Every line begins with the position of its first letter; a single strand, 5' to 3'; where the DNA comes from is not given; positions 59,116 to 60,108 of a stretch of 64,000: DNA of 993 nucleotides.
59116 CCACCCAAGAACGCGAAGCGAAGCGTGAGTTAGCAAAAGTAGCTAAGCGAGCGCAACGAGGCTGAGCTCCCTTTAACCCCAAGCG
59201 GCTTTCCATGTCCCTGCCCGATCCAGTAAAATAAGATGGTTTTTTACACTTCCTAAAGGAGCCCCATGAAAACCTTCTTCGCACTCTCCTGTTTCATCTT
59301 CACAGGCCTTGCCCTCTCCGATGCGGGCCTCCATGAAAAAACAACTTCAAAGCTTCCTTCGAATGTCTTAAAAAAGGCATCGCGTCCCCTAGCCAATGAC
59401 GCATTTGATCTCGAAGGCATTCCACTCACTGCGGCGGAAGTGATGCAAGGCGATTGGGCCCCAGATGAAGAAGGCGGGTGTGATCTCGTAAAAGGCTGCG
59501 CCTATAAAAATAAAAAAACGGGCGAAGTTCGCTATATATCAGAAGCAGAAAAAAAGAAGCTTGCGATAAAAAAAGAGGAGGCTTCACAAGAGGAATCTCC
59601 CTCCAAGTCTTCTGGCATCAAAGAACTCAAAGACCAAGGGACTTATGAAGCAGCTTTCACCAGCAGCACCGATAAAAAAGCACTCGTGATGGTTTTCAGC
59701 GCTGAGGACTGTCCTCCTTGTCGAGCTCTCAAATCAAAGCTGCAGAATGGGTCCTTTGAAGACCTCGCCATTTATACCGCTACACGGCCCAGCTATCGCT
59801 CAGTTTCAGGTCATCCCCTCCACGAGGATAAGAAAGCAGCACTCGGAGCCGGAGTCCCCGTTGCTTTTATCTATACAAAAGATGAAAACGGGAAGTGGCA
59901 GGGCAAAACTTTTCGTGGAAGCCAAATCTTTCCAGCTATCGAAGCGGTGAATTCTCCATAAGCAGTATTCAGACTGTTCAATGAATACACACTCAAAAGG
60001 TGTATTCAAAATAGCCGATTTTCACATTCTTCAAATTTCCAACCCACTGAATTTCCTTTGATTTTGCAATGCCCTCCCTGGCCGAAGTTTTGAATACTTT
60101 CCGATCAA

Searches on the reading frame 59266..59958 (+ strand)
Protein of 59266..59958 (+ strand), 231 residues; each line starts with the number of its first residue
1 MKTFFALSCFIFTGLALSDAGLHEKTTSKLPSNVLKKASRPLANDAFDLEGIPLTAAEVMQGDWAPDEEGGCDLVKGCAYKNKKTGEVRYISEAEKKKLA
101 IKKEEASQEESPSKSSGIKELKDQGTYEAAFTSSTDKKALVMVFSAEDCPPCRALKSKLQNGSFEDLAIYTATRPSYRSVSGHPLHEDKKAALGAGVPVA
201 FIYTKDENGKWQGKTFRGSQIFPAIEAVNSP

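Call 27: search_protein_families(library=pfam, proteins=[window:59266-59958:+], max_evalue=1)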
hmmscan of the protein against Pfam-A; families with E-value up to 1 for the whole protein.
window:59266-59958:+ (231 aa): 4 families
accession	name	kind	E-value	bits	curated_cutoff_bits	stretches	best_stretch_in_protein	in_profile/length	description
PF13098.12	Thioredoxin_2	-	0.00056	20.6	27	1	136-176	4-40/104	Thioredoxin-like domain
PF00085.26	Thioredoxin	-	0.048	14.1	23.5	1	131-160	10-41/103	Thioredoxin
PF13899.12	Thioredoxin_7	-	0.07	13.7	27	1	129-159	8-39/83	Thioredoxin-like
PF00462.30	Glutaredoxin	-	0.19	12.4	22.9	1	141-161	1-21/60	Glutaredoxin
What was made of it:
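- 59266..59961 (+): Upstream neighbour: a secreted 231-aa protein with CPPC and a CxxxxxC pair (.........). It is a stand-alone paralogue of the giant protein's Trx module. Weak Thioredoxin_2 hit (call 27).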
